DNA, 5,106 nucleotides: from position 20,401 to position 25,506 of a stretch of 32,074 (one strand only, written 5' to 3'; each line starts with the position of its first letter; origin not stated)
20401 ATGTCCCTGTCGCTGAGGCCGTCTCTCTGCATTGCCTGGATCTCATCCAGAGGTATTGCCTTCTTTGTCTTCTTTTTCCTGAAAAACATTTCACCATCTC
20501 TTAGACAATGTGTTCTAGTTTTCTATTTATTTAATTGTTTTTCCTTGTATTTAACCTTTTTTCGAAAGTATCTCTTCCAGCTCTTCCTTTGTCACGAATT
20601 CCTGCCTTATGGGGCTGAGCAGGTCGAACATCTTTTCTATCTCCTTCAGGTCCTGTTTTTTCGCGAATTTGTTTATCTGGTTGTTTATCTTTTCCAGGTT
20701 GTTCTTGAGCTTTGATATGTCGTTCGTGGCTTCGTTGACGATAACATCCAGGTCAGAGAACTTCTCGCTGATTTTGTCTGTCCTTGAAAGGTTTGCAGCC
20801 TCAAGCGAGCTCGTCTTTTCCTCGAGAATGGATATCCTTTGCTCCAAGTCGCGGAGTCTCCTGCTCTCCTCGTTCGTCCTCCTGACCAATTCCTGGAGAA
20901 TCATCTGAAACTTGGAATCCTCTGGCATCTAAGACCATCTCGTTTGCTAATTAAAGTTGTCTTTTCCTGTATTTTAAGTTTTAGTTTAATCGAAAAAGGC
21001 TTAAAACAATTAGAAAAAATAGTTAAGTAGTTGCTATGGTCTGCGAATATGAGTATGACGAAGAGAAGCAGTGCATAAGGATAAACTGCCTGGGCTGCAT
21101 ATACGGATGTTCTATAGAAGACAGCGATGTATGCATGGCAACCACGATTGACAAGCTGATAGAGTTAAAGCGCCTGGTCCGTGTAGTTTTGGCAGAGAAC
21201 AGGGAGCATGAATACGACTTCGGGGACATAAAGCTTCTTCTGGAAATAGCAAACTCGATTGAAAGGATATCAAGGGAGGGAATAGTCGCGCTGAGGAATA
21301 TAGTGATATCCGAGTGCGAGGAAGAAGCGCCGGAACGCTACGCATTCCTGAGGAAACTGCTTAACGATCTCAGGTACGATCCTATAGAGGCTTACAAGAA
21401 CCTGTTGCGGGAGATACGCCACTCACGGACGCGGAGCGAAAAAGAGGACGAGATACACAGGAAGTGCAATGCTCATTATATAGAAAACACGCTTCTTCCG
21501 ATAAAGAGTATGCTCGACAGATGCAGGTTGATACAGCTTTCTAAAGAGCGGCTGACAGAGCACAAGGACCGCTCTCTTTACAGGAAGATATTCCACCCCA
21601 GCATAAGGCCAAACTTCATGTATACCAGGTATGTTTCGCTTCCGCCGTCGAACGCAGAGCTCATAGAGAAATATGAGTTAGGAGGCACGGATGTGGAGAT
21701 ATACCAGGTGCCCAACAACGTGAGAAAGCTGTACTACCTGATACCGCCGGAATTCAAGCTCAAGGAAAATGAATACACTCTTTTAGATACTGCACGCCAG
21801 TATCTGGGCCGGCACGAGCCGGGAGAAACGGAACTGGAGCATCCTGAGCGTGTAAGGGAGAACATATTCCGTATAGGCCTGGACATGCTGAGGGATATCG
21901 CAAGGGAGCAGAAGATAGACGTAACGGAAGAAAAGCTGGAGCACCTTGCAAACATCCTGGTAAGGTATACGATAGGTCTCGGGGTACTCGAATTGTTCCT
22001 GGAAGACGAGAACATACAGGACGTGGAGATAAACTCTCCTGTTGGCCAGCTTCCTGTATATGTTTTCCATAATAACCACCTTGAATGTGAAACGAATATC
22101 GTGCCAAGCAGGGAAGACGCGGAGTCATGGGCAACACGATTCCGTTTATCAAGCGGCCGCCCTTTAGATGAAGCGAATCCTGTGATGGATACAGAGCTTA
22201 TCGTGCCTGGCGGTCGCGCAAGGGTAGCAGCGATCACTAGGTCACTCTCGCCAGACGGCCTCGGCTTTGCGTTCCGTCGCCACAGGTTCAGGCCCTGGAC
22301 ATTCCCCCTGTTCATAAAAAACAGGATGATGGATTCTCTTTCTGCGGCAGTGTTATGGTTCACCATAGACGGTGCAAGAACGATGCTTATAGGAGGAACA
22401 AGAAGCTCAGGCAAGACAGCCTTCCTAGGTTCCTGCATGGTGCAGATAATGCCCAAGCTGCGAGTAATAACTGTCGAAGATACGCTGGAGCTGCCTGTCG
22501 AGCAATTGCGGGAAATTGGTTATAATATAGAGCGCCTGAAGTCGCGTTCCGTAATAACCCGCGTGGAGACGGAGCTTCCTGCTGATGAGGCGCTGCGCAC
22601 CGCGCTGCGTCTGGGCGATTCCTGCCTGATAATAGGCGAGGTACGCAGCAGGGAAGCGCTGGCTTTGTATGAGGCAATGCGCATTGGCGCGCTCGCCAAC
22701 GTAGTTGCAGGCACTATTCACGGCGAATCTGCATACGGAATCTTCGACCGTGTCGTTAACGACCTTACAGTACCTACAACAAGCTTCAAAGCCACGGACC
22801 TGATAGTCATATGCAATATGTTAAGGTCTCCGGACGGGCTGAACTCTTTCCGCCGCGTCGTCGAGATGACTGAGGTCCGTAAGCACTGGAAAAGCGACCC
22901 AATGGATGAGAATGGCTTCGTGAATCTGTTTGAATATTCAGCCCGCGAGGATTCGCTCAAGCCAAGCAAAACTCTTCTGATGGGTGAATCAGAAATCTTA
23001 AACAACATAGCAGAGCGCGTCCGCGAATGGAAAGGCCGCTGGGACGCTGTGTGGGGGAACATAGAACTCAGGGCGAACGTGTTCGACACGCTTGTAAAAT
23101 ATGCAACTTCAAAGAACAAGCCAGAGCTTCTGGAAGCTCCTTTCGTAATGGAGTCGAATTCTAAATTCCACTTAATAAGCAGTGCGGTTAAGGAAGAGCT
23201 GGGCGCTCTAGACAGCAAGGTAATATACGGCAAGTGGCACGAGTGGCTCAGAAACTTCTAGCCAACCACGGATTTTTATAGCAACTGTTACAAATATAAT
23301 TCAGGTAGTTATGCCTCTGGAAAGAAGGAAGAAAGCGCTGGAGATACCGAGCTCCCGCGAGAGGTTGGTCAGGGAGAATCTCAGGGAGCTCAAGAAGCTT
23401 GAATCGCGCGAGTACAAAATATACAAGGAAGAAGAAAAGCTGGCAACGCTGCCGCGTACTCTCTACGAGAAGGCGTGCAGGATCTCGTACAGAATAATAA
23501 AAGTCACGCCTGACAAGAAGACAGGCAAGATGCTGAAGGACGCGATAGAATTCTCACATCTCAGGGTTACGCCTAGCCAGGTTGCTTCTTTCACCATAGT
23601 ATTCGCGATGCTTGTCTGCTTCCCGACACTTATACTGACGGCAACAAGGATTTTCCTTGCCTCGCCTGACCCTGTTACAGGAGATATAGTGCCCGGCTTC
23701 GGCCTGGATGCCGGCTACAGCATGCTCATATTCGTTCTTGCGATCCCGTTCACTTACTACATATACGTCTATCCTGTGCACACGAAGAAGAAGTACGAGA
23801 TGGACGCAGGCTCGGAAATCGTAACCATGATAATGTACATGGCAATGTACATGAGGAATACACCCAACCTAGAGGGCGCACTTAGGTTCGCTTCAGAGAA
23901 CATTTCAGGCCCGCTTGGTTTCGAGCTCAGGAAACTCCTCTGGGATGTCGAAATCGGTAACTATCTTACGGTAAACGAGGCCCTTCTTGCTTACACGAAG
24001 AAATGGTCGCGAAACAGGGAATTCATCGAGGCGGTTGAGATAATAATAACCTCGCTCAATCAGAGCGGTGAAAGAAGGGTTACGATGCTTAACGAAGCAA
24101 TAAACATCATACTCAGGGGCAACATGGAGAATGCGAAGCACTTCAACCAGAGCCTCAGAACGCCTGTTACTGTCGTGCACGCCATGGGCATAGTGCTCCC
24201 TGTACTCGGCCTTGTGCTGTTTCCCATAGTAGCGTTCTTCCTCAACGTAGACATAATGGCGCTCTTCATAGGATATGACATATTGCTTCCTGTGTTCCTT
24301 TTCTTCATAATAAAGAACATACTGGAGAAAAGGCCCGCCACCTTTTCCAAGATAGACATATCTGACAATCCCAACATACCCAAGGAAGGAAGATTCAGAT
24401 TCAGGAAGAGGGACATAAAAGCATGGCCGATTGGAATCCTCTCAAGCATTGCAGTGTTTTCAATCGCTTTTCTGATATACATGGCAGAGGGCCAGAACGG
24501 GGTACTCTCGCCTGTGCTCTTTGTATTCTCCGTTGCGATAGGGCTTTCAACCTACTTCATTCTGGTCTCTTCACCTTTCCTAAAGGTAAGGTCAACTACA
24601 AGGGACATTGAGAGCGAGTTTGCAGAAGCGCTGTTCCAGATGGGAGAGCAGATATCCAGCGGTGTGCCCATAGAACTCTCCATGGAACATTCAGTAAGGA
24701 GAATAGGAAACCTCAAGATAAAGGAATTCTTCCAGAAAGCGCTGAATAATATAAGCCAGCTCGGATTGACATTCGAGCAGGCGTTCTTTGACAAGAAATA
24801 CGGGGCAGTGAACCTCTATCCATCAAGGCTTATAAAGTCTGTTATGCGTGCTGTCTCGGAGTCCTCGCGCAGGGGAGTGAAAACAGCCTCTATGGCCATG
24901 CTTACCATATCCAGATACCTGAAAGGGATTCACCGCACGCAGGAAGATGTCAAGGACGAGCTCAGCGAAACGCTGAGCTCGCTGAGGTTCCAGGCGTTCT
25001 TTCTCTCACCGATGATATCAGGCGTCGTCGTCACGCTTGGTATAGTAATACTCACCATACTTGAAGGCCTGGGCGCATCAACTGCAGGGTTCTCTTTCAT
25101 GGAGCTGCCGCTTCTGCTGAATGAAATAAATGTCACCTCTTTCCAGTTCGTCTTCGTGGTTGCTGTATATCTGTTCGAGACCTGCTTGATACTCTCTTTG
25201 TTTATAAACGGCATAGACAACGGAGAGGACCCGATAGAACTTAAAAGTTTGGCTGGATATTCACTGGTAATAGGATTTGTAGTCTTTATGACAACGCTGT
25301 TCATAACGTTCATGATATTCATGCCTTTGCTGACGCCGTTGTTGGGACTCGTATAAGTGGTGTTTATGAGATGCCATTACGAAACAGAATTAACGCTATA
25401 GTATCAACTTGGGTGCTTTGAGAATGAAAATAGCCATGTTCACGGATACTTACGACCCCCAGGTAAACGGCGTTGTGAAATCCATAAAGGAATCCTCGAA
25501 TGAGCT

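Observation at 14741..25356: Candidate uncharacterised envelope/secretion locus built around an orphan PilB/FlaI-type ATPase and PilC/FlaJ-type platform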

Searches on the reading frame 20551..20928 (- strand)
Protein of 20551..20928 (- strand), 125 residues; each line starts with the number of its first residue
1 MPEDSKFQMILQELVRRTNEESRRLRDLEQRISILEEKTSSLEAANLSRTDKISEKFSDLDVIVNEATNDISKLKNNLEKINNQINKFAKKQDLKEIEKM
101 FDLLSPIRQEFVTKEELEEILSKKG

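Call 4: search_protein_families(library=pfam, max_evalue=0.1, proteins=[window:20551-20928:-])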
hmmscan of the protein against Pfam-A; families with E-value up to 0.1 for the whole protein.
window:20551-20928:- (125 aa): 18 families
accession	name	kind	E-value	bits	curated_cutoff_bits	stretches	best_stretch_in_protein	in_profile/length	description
PF20667.3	Sec10_N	-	0.00012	22.6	27.4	1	6-96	7-97/118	Exocyst complex component Sec10, N-terminal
PF07303.18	Occludin_ELL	-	0.0005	21.2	31.2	1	12-90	25-101/101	Occludin homology domain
PF03059.22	NAS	-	0.0035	17.2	27.1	1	29-94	9-73/276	Nicotianamine synthase protein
PF01496.24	V_ATPase_I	-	0.0059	15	30.7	1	4-102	18-117/815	V-type ATPase 116kDa subunit family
PF04136.21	COG3_N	-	0.0061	16.9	27.9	0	48-114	18-85/147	Conserved oligomeric Golgi complex subunit 3, N-terminal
PF25443.1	ANG-1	-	0.0074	16.9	28.5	1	13-97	11-96/105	ANG-1-like domain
PF01519.22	DUF16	-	0.0093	16.9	40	0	20-93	31-100/104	Protein of unknown function DUF16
PF06825.17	HSBP1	-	0.012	15.8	28.6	1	5-38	16-49/51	Heat shock factor binding protein 1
PF16326.10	ABC_tran_CTD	-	0.017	15.8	32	0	18-47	3-32/69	ABC transporter C-terminal domain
PF22215.1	MLKL_N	-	0.017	15.1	27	0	21-91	21-87/142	Mixed lineage kinase domain-like N-terminal domain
PF10372.14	CdaS_N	-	0.02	15.5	27.2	0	22-63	15-56/69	Diadenylate cyclase CdaS, N-terminal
PF10241.14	KxDL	-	0.036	14.8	27.2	1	51-91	37-77/86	Uncharacterized conserved protein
PF23991.1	DUF7310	-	0.046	14.6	40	0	17-45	24-52/83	Coiled-coil region of unknown function (DUF7310)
PF07426.16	Dynactin_p22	-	0.052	13.8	25.2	1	1-88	76-155/168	Dynactin subunit p22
PF11559.13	ADIP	-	0.055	14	34.3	1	3-100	49-145/151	Afadin- and alpha -actinin-Binding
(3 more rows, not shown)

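Call 79: search_protein_families(library=phrogs, max_evalue=0.01, proteins=[window:20551-20928:-])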
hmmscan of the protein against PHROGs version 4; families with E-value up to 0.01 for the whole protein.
window:20551-20928:- (125 aa): 4 families
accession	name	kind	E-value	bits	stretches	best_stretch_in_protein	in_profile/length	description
phrog_7927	-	unknown function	0.0014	20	1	69-123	2-54/78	-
phrog_3567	-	unknown function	0.0051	17.7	1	42-105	7-69/159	-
phrog_9105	-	unknown function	0.0058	17.4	1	3-97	42-133/190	-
phrog_3550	-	unknown function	0.0091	17.3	0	25-96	4-66/79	-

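Call 85: search_protein_families(library=ncbifam, max_evalue=1, proteins=[window:20551-20928:-])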
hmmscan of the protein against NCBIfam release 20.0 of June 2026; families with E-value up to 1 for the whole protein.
window:20551-20928:- (125 aa): 25 families
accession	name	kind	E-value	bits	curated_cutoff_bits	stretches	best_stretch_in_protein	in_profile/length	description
NF006543.0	PRK09039.1-2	equivalog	0.0011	18.9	305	1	5-97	78-173/350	peptidoglycan -binding protein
NF041034.1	Rad50_Sulf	equivalog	0.0011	16.9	1000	1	11-124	606-716/872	DNA double-strand break repair ATPase Rad50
NF045487.1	ASRP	equivalog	0.0031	16.2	300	1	9-98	317-404/593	archaea-specific SMC-related protein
NF038218.1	IcmG_DotF_IVB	equivalog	0.0037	17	200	1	37-92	106-161/266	type IVB secretion system protein IcmG/DotF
TIGR00418.1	thrS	equivalog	0.0056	15.6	383.65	1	55-116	30-92/565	threonine--tRNA ligase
TIGR03545.1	TIGR03545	subfamily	0.0092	14.6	173.35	1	17-104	179-273/556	TIGR03545 family protein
NF009991.0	PRK13460.1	equivalog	0.0096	15.9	183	1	48-99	72-123/173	F0F1 ATP synthase subunit B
NF033950.0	Cas12c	equivalog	0.018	12.7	250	1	10-120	387-496/1246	type V CRISPR-associated protein Cas12c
NF047515.1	SpiroCoCo_C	equivalog_domain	0.023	13.9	125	1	9-119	152-246/313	SpiroCoCo family coiled-coil protein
TIGR02169.1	SMC_prok_A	equivalog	0.03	12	729.4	1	7-114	701-811/1165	chromosome segregation protein SMC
TIGR04211.1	SH3_and_anchor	equivalog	0.031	13.9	65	1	11-94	82-164/198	TIGR04211 family SH3 domain-containing protein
TIGR02231.1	TIGR02231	subfamily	0.091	11.4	112.6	1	11-93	73-147/524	mucoidy inhibitor MuiA family protein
NF052481.1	FucosDh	equivalog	0.1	11.9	300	1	16-87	41-112/257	L-fucose dehydrogenase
NF040788.1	S-lay_SlaB_Mtsph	equivalog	0.1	11.5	700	1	24-88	316-383/416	S-layer protein SlaB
NF033921.0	por_somb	subfamily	0.11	11.1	100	1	12-56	78-122/485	iron uptake porin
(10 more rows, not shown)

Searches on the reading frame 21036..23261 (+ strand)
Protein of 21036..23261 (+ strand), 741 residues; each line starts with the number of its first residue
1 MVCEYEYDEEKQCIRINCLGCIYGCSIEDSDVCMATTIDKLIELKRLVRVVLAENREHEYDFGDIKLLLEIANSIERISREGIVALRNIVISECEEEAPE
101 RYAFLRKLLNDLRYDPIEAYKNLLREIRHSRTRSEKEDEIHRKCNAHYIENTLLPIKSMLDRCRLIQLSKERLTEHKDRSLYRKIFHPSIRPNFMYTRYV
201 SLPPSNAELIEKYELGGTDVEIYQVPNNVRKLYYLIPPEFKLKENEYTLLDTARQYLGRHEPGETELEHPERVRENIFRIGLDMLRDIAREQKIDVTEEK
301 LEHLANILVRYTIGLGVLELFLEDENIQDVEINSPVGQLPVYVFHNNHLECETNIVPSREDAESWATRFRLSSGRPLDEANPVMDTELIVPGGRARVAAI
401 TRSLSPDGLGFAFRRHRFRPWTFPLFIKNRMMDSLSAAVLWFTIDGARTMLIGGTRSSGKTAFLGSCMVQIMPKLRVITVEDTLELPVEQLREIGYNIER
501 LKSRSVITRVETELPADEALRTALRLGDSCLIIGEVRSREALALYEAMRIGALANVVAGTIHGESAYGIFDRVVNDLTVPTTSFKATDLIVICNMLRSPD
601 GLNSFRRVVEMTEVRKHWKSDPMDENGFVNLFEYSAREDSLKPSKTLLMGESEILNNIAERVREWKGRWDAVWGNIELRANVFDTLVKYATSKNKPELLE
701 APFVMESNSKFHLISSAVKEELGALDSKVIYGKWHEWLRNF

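Call 5: search_protein_families(library=pfam, max_evalue=0.01, proteins=[window:21036-23261:+])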
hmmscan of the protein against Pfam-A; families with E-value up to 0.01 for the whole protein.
window:21036-23261:+ (741 aa): 1 family
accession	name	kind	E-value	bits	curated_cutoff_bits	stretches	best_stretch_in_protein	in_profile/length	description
PF00437.27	T2SSE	-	1.5e-13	50.6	24.9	1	449-593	144-273/370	Type II/IV secretion system protein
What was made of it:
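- Checked: ATPase 21036-23261: Pfam T2SSE, E=1.5e-13 (call 5).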

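Call 6: search_protein_families(library=ncbifam, max_evalue=0.01, proteins=[window:21036-23261:+])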
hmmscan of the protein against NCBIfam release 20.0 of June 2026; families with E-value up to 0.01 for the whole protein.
window:21036-23261:+ (741 aa): 12 families
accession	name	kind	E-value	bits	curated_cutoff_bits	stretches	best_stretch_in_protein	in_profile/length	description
NF058587.1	archaellum_moto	equivalog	1.7e-38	132.7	550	1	221-688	43-501/527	archaellum flagellar ATPase motor FlaI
TIGR03819.1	heli_sec_ATPase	hypoth_equivalog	9.2e-31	107.3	373.15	1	296-571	33-295/340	TadA family conjugal transfer-associated ATPase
NF053672.1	bindosome_BasE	exception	3.3e-18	65.7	1000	1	205-612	36-428/512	bindosome assembly system ATPase subunit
TIGR02788.1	VirB11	equivalog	1.1e-15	57.5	249.95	1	443-575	140-264/308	P-type DNA transfer ATPase VirB11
TIGR02782.1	TrbB_P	equivalog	7.6e-15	55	304.55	1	320-614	16-293/303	P-type conjugative transfer ATPase TrbB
NF010469.0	PRK13894.1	subfamily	4.4e-12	46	508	1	373-575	78-266/320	conjugal transfer ATPase TrbB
NF010407.0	PRK13833.1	subfamily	3.9e-09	36.4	499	1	377-590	77-275/323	conjugal transfer protein TrbB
NF010425.0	PRK13851.1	equivalog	4e-09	35.8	461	1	440-618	155-325/344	type IV secretion system protein VirB11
NF010475.0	PRK13900.1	equivalog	9.2e-09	34.8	389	1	444-565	157-271/333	type IV secretion system ATPase VirB11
NF041000.1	ATPase_ComGA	equivalog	1.2e-08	34.3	300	1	450-590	131-258/267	competence type IV pilus ATPase ComGA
TIGR01420.1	pilT_fam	subfamily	2.7e-06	26.8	319.1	1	450-575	125-241/343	PilT/PilU family type 4a pilus ATPase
NF007755.0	PRK10436.1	equivalog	0.00015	20.6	617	1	450-581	222-339/465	type II secretion system protein GspE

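Call 11: find_related_loci(query=window:21036-23261:+, collection=genome_contigs, flank=10000)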
Query window:21036-23261:+ (741 aa) in genome_contigs; peptide patterns used: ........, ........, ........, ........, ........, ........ (x = any residue, [..] = any of these).
32 stretches matched a pattern; 7 encode a relative of the query (tblastn E <= 1e-3); 7 distinct loci.
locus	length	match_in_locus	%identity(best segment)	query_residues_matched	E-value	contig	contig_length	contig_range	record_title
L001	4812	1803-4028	60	1-740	0e+0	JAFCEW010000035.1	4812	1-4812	MAG: Candidatus Aenigmatarchaeota archaeon isolate Meg22_1214_Bin_346 Meg22_1214_Bin_346_scaffold_79976, whole genome sh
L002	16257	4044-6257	58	1-739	0e+0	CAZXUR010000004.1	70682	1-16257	MAG TPA_asm: uncultured archaeon isolate SRP141376_co1_333 genome assembly, contig: NODE_993_length_70682_cov_7.085222,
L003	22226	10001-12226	57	1-739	0e+0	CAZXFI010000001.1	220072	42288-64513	MAG TPA_asm: uncultured archaeon isolate SRP141376_co1_200 genome assembly, contig: NODE_73_length_220072_cov_5.215324,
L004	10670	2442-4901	66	1-741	0e+0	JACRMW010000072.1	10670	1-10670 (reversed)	MAG: Candidatus Aenigmatarchaeota archaeon isolate NC_groundwater_1917_Pr3_S-0.2um_36_3 scaffold_406855, whole genome sh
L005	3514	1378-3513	52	1-709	0e+0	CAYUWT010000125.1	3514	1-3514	MAG TPA_asm: uncultured archaeon isolate binchicken_co21_273 genome assembly, contig: NODE_45177_length_3514_cov_5.00838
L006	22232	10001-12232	47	3-738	0e+0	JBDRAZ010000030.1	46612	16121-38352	MAG: archaeon isolate MEGAHIT-group-1.1032 k141_1980825, whole genome shotgun sequence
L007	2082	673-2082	53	1-468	4e-179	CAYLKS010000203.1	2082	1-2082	MAG TPA_asm: uncultured bacterium isolate binchicken_co256_502 genome assembly, contig: NODE_207173_length_2082_cov_6.49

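Call 16: find_encoding_contigs(protein=window:21036-23261:+, flank=10000, max_places=4)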
Protein window:21036-23261:+ (741 aa): no gene with exactly this product is on record in the collection.
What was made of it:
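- Tried and rejected: Exact look-up of the window's ATPase in public assemblies found nothing on record (call 16).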

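Call 28: search_solved_structures(query=window:21036-23261:+, max_evalue=0.001)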
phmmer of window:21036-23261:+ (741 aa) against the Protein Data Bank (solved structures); distinct sequences matched with E-value up to 0.001: 10.
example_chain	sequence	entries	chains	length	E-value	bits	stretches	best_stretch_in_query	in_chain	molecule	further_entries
2oap_1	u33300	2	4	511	6.5e-34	120.6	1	209-639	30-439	Type II secretion system protein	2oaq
4ii7_A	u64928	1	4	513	3.2e-19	72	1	275-641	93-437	FlaI ATPase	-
4ihq_A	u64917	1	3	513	2.2e-18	69.3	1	275-641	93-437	FlaI ATPase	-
8rkd_E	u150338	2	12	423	4.5e-17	64.9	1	283-580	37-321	Pilus assembly ATPase CpaF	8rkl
8rjf_A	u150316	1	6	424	4.5e-17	64.9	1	283-580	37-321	Pilus assembly ATPase CpaF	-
9e24_A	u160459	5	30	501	7.5e-17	64.2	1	283-580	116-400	CpaF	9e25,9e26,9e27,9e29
6bge_A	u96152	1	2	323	5.2e-05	25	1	445-575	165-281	VirB11-like protein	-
1g6o_A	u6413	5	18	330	5.4e-05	25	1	445-575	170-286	CAG-ALPHA | virB11 homolog | Cag-alfa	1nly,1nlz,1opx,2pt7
3jvu_A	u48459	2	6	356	0.00013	23.8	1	449-576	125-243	Twitching mobility protein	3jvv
2eyu_A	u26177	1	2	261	0.00095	20.9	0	450-575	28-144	twitching motility protein PilT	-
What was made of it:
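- On Type IV filament (T4P/TFF) machinery: PDB afGspE, FlaI and CpaF (call 28).
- Checked: Closest solved relatives are afGspE 2OAP (6.5e-34), FlaI 4II7 (3e-19) and CpaF (call 28).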

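Call 41: search_protein_families(library=pfam, max_evalue=0.05, proteins=[L004:1902-2222:-, L004:1450-1785:-, L004:7799-7990:+, L004:8307-9482:+, L002:12433-12876:+, L002:12873-13916:+, L002:13910-14686:+, L003:15022-15189:+, L003:19315-19902:+, L003:19907-20287:+])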
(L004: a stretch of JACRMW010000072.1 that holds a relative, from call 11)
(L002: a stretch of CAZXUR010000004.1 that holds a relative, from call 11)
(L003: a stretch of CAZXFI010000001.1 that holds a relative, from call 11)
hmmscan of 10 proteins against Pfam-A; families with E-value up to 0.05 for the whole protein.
L004:1902-2222:- (106 aa): 0 families

L004:1450-1785:- (111 aa): 1 family
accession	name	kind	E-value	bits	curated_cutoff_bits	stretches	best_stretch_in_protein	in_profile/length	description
PF23884.1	DUF7237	-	0.03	15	27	0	15-43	1-29/77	Family of unknown function (DUF7237)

L004:7799-7990:+ (63 aa): 0 families

L004:8307-9482:+ (391 aa): 0 families

L002:12433-12876:+ (147 aa): 0 families

L002:12873-13916:+ (347 aa): 0 families

L002:13910-14686:+ (258 aa): 1 family
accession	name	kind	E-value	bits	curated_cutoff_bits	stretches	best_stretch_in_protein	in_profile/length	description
PF14927.11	Neurensin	-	0.033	14.4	27.7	0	16-77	45-105/132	Neurensin/Transmembrane protein 74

L003:15022-15189:+ (55 aa): 1 family
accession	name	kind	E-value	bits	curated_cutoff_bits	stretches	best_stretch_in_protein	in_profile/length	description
PF00122.25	E1-E2_ATPase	-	0.02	14.8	28.1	1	11-54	120-163/181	E1-E2 ATPase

L003:19315-19902:+ (195 aa): 0 families

L003:19907-20287:+ (126 aa): 0 families
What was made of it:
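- They rest on signal-peptide pattern alone (call 41).
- Tried and rejected: Pfam on the relatives' pilin-like genes gave no hits (call 41).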

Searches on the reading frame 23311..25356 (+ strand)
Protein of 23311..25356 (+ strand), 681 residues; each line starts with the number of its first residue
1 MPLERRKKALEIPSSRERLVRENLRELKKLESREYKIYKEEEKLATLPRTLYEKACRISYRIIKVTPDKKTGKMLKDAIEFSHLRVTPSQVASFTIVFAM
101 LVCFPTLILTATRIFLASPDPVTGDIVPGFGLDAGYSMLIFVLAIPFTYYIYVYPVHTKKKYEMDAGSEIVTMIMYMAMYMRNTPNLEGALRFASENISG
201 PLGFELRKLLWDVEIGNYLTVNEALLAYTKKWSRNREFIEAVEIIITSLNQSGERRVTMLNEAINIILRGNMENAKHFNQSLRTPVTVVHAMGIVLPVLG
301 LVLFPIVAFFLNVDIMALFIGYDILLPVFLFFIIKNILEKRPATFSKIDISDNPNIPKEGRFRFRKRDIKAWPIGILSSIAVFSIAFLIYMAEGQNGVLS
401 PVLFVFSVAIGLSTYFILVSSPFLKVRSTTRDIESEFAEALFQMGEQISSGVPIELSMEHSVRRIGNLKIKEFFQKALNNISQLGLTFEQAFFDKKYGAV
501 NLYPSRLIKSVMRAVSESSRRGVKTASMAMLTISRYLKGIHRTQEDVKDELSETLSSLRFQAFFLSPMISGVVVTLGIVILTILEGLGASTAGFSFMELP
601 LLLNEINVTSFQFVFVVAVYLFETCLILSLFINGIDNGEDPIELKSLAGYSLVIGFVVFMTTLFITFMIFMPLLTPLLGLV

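Call 5: search_protein_families(library=pfam, max_evalue=0.01, proteins=[window:23311-25356:+])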
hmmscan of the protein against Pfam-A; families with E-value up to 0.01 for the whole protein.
window:23311-25356:+ (681 aa): 1 family
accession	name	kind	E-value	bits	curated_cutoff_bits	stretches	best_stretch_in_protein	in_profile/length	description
PF00482.28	T2SSF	-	3.1e-10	40.5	25.2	2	174-303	2-124/125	Type II secretion system (T2SS), protein F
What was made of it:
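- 23311..25356 (+): PilC/TadC/FlaJ-type polytopic platform protein, 681 aa, about 10 hydrophobic segments. Pfam T2SSF 3.1e-10, two stretches (call 5).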

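Call 6: search_protein_families(library=ncbifam, max_evalue=0.01, proteins=[window:23311-25356:+])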
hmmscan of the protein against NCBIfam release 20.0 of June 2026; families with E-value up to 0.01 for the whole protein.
window:23311-25356:+ (681 aa): 0 families

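Call 80: search_solved_structures(query=window:23311-25356:+, max_evalue=0.01)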
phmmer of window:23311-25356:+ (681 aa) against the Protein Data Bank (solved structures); distinct sequences matched with E-value up to 0.01: 0.
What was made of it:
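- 23311..25356 (+): No solved relative by sequence (call 80).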
